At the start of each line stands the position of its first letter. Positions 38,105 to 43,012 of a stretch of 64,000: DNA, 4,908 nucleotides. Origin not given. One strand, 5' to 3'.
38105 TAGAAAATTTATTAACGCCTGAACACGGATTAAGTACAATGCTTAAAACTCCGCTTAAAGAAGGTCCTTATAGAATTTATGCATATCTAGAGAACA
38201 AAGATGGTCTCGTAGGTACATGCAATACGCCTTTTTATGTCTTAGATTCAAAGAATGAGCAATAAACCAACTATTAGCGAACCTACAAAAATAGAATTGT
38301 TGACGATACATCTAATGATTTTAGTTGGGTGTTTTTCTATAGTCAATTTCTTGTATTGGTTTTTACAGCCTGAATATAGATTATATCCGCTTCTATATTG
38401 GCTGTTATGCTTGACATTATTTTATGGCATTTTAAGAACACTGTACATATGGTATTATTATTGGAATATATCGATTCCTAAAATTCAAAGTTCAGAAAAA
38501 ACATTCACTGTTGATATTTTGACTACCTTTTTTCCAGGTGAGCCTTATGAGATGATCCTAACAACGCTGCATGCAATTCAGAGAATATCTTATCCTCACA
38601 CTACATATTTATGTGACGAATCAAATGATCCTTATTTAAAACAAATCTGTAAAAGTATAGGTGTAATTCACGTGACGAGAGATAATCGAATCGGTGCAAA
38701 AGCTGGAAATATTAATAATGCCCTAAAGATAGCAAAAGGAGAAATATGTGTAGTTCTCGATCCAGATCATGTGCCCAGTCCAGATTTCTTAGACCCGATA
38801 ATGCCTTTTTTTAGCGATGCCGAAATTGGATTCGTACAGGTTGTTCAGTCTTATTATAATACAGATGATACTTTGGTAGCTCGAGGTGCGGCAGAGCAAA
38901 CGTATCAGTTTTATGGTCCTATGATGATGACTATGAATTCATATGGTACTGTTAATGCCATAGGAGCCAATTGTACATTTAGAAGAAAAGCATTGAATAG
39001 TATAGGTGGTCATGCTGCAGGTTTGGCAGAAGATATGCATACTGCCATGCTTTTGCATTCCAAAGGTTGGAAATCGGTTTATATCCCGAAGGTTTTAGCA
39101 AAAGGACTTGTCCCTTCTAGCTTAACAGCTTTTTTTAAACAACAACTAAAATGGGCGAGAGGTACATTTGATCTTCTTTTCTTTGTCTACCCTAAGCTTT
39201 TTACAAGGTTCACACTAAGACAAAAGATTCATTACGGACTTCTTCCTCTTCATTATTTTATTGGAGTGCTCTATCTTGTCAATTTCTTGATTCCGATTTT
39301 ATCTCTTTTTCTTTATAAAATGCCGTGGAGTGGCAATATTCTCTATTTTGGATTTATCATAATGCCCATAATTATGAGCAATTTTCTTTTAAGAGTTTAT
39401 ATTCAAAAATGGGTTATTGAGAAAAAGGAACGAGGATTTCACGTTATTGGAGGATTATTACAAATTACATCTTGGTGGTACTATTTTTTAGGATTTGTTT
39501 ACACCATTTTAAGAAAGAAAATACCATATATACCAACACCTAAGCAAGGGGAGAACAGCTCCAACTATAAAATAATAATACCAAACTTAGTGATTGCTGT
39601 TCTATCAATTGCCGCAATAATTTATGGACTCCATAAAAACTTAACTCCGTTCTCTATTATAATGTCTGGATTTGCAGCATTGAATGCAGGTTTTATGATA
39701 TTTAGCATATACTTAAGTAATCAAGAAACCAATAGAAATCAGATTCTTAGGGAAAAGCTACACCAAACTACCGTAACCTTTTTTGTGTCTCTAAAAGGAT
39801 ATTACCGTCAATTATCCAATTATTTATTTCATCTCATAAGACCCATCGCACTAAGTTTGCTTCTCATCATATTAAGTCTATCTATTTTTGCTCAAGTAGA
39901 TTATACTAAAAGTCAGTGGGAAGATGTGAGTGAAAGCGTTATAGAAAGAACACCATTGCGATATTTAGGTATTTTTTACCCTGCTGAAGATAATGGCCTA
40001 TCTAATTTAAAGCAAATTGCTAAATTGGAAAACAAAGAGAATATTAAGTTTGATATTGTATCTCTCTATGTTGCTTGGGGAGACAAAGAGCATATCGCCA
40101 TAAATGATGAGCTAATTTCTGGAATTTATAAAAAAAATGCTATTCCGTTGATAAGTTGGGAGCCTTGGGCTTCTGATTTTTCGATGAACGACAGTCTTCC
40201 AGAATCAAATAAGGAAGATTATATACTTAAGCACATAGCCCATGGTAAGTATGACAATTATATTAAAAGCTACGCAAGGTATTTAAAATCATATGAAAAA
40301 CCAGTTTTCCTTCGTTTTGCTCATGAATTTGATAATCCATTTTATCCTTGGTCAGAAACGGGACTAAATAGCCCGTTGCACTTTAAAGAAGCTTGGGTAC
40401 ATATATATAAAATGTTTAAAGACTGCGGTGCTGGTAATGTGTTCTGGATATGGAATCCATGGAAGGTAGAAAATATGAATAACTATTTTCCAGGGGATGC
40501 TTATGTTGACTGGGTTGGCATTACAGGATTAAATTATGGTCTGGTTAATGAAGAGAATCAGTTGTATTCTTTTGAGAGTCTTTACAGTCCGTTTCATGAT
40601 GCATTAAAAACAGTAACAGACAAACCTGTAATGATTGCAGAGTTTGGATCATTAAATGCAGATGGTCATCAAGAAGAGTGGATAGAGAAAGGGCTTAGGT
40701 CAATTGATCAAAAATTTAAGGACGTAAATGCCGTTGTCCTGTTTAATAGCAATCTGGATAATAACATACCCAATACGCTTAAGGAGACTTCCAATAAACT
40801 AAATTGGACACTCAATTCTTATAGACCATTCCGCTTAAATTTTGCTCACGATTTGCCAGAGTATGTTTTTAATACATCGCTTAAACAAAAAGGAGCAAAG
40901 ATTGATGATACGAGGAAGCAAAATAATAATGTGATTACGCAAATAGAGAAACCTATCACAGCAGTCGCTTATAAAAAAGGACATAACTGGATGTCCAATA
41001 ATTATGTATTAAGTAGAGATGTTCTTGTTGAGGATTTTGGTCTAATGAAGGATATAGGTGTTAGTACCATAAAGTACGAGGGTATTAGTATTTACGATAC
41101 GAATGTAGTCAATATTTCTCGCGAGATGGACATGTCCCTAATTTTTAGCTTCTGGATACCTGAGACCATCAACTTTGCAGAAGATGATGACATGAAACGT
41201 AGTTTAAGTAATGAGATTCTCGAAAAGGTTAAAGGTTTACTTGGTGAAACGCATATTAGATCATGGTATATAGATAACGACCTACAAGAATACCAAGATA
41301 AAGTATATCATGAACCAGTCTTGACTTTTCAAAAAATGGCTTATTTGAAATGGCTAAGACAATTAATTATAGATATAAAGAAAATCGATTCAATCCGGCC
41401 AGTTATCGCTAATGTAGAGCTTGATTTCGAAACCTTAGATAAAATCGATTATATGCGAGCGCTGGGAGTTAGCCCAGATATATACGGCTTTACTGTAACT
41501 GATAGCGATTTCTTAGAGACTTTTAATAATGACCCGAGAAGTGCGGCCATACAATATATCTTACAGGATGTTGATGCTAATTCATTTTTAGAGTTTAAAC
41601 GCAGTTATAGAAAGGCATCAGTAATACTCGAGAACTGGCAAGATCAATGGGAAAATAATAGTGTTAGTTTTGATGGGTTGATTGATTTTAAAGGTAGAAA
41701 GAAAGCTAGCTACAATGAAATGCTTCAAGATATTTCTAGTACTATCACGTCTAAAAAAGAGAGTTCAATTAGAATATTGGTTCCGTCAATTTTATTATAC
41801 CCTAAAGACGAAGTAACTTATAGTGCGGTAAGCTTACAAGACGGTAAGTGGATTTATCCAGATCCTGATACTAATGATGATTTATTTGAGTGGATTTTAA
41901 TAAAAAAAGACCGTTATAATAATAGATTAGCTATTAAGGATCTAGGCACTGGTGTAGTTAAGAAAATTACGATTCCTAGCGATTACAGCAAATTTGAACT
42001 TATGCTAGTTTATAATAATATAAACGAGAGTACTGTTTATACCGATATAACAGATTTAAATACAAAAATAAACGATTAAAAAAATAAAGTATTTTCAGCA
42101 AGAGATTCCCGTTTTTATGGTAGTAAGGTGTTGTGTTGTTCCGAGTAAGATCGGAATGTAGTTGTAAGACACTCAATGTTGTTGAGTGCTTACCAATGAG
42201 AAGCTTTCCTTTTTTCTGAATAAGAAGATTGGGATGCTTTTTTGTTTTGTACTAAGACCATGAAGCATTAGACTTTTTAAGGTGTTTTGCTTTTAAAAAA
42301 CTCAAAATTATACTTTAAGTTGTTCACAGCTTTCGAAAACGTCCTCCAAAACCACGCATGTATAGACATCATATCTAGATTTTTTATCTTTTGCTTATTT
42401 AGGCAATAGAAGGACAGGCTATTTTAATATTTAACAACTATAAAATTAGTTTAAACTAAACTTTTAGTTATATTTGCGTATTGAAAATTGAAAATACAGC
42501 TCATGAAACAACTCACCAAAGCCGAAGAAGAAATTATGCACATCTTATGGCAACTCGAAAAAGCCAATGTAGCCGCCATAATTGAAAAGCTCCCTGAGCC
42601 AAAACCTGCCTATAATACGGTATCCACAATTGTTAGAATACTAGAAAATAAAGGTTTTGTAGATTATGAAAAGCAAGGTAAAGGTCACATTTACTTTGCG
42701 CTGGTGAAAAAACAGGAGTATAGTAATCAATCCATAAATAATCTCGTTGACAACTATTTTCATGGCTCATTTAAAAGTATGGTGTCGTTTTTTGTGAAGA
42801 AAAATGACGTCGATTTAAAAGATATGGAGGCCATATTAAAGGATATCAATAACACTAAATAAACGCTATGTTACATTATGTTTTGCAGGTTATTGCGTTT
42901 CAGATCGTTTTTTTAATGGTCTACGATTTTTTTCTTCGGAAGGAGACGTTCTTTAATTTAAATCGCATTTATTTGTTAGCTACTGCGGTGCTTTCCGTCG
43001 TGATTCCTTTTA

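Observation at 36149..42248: AT-rich two-gene exopolysaccharide island downstream of tRNA-Asp, bracketed by 152-bp direct repeats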

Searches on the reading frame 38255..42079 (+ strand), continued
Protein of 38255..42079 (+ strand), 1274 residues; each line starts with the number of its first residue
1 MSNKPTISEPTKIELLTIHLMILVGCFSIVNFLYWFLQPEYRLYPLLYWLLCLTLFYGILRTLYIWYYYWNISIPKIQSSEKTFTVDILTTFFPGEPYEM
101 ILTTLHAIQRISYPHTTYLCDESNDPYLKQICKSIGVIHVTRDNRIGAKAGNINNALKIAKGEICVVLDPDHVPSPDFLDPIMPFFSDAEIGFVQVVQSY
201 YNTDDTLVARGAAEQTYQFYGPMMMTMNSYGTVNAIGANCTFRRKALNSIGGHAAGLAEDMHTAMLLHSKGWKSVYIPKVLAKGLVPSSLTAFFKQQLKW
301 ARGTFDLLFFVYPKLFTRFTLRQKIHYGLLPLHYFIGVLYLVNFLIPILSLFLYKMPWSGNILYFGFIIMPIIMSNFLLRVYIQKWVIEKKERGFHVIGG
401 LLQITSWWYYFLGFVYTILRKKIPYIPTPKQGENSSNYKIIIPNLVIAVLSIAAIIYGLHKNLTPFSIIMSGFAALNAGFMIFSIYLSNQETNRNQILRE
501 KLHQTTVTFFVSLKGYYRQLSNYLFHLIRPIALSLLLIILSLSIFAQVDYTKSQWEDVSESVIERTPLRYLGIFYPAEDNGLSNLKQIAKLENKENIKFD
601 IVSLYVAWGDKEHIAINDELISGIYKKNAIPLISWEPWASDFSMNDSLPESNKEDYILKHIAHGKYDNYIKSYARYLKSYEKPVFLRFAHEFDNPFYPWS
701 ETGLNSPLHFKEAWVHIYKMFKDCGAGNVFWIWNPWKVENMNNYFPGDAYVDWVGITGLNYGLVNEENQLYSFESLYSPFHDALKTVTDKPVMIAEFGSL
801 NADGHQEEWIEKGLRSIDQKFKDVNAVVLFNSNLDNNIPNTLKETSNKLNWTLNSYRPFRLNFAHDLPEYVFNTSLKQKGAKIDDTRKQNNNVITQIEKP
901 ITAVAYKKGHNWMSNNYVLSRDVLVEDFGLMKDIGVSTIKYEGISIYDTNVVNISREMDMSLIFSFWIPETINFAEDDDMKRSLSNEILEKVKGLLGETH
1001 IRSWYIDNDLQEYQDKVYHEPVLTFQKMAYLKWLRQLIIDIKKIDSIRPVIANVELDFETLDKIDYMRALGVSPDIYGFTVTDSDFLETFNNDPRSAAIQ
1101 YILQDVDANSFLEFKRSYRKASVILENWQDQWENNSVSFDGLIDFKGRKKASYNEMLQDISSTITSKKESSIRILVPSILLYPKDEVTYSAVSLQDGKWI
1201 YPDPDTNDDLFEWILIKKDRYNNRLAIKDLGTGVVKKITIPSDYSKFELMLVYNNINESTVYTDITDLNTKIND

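Call 71: find_encoding_contigs(protein=P0015, flank=8000, max_places=2)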
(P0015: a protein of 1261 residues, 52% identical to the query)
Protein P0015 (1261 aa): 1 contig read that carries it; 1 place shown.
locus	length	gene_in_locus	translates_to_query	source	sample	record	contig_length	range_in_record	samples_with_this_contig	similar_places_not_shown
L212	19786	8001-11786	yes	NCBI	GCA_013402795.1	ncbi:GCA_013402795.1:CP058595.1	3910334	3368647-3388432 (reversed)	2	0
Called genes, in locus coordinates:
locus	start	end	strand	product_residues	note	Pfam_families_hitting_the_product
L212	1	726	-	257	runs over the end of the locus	PF02563:Poly_export, PF10531:SLBB (weak), PF22461:SLBB_2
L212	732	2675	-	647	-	PF13727:CoA_binding_3, PF22674:C2185-like_N, PF00106:adh_short, PF01073:3Beta_HSD, PF01370:Epimerase, PF02719:Polysacc_synt_2, PF04321:RmlD_sub_bind, PF16363:GDP_Man_Dehyd, +2 more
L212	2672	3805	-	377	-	PF01041:DegT_DnrJ_EryC1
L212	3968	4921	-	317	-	-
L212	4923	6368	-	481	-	PF03062:MBOAT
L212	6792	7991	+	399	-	PF00150:Cellulase (weak)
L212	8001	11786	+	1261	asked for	PF00535:Glycos_transf_2, PF13506:Glyco_transf_21, PF13641:Glyco_tranf_2_3, PF13632:Glyco_trans_2_3, PF03552:Cellulose_synt (weak), PF02156:Glyco_hydro_26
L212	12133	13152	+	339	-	PF01073:3Beta_HSD, PF01370:Epimerase, PF02719:Polysacc_synt_2, PF04321:RmlD_sub_bind, PF16363:GDP_Man_Dehyd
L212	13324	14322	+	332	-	PF05368:NmrA (weak), PF00106:adh_short (weak), PF01073:3Beta_HSD, PF01370:Epimerase, PF02719:Polysacc_synt_2, PF07993:NAD_binding_4, PF13460:NAD_binding_10, PF16363:GDP_Man_Dehyd, +1 more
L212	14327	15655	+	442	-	PF03721:UDPG_MGDP_dh_N, PF00984:UDPG_MGDP_dh, PF03720:UDPG_MGDP_dh_C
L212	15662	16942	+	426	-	PF03446:NAD_binding_2 (faint), PF03721:UDPG_MGDP_dh_N, PF00984:UDPG_MGDP_dh, PF03720:UDPG_MGDP_dh_C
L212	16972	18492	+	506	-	PF01943:Polysacc_synt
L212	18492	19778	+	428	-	-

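Call 72: find_encoding_contigs(protein=P0004, flank=8000, max_places=2)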
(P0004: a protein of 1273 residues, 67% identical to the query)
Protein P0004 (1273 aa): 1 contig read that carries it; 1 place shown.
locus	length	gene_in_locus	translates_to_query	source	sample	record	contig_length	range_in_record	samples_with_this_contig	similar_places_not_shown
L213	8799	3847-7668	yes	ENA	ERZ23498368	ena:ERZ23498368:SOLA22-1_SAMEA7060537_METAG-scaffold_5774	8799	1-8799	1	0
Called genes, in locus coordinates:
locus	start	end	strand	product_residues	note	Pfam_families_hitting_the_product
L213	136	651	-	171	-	-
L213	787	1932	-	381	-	-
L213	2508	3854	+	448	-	PF02836:Glyco_hydro_2_C (weak), PF00150:Cellulase (weak)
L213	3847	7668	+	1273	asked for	PF00535:Glycos_transf_2, PF13641:Glyco_tranf_2_3, PF13506:Glyco_transf_21, PF13632:Glyco_trans_2_3, PF02156:Glyco_hydro_26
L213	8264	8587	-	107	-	PF01609:DDE_Tnp_1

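Call 73: find_encoding_contigs(protein=P0044, flank=8000, max_places=2)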
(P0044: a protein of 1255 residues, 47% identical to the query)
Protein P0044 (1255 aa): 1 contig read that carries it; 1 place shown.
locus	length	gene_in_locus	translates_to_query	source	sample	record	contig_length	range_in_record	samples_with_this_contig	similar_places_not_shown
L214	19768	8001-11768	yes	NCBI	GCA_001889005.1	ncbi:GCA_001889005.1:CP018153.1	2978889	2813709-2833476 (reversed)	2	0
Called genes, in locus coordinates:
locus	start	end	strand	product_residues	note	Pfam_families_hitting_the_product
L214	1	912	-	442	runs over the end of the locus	PF02881:SRP54_N, PF06414:Zeta_toxin (faint), PF13401:AAA_22 (faint), PF00448:SRP54, PF02978:SRP_SPB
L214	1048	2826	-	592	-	PF03485:Arg_tRNA_synt_N, PF00750:tRNA-synt_1d, PF05746:DALR_1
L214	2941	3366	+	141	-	-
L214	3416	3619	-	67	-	-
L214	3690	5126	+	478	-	PF01370:Epimerase, PF05368:NmrA (faint), PF13460:NAD_binding_10, PF11066:DUF2867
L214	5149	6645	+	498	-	PF02028:BCCT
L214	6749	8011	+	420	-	PF02836:Glyco_hydro_2_C (weak)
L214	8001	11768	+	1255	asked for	PF00535:Glycos_transf_2, PF13641:Glyco_tranf_2_3, PF13506:Glyco_transf_21, PF13632:Glyco_trans_2_3, PF03552:Cellulose_synt (weak), PF02156:Glyco_hydro_26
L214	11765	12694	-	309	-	PF19420:DDAH_eukar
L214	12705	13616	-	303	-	PF19420:DDAH_eukar, PF02274:ADI (weak)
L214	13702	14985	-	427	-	PF00285:Citrate_synt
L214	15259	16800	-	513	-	PF08323:Glyco_transf_5, PF20706:GT4-conflict (faint), PF13439:Glyco_transf_4 (faint), PF00534:Glycos_transf_1, PF13692:Glyco_trans_1_4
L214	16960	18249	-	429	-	PF03952:Enolase_N, PF00113:Enolase_C, PF13378:MR_MLE_C (weak)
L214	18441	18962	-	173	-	-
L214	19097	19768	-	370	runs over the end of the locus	PF00988:CPSase_sm_chain, PF00117:GATase, PF07722:Peptidase_C26 (weak)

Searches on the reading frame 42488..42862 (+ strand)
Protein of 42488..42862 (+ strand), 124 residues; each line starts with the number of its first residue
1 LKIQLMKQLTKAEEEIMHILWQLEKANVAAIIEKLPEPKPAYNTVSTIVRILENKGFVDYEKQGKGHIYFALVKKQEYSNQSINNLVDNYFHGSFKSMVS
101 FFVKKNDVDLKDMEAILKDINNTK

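Call 8: search_protein_families(library=pfam, proteins=[window:42488-42862:+])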
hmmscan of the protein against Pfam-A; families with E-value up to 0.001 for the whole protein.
window:42488-42862:+ (124 aa): 2 families
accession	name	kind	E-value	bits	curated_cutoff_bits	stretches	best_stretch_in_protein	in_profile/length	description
PF03965.22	Penicillinase_R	-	3.2e-32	111.7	22.6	1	9-120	1-113/115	Penicillinase repressor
PF01978.25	TrmB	-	0.00043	20.5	25.6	0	9-71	6-64/68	Sugar-specific transcriptional regulator TrmB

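Call 17: find_encoding_contigs(protein=window:42503-42862:+, flank=10000, max_places=10)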
Protein window:42503-42862:+ (119 aa): 4 contigs read that carry it; 4 places shown.
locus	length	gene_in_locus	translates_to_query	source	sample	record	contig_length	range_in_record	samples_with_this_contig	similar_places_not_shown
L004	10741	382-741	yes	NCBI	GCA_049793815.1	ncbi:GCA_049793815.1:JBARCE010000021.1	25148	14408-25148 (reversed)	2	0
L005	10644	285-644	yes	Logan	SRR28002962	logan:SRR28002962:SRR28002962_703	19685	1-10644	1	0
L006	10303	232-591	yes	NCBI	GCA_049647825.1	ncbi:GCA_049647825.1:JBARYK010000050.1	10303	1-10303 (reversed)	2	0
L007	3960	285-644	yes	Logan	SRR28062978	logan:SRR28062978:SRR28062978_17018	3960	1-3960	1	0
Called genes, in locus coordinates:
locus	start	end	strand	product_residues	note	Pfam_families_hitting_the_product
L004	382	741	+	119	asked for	PF03965:Penicillinase_R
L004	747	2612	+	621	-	PF05569:Peptidase_M56, PF03544:TonB_C (weak)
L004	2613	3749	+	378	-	PF00515:TPR_1 (faint), PF07719:TPR_2 (faint), PF12895:ANAPC3 (faint), PF13174:TPR_6 (faint), PF13181:TPR_8 (faint), PF13424:TPR_12 (faint), PF13428:TPR_14 (faint), PF14559:TPR_19 (weak), +5 more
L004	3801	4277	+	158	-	-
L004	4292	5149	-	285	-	-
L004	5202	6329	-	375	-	PF13506:Glyco_transf_21, PF00535:Glycos_transf_2, PF13641:Glyco_tranf_2_3, PF13632:Glyco_trans_2_3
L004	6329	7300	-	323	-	PF03706:LPG_synthase_TM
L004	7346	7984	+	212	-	-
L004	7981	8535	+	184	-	PF02075:RuvC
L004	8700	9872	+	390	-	PF04055:Radical_SAM, PF06969:HemN_C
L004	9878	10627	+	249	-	PF04199:Cyclase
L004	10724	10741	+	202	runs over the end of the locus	PF14014:DUF4230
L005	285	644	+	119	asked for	PF03965:Penicillinase_R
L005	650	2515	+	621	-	PF05569:Peptidase_M56, PF03544:TonB_C (weak)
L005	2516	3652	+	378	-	PF00515:TPR_1 (faint), PF07719:TPR_2 (faint), PF12895:ANAPC3 (faint), PF13174:TPR_6 (faint), PF13181:TPR_8 (faint), PF13424:TPR_12 (faint), PF13428:TPR_14 (faint), PF14559:TPR_19 (weak), +5 more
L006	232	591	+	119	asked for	PF03965:Penicillinase_R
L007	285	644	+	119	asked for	PF03965:Penicillinase_R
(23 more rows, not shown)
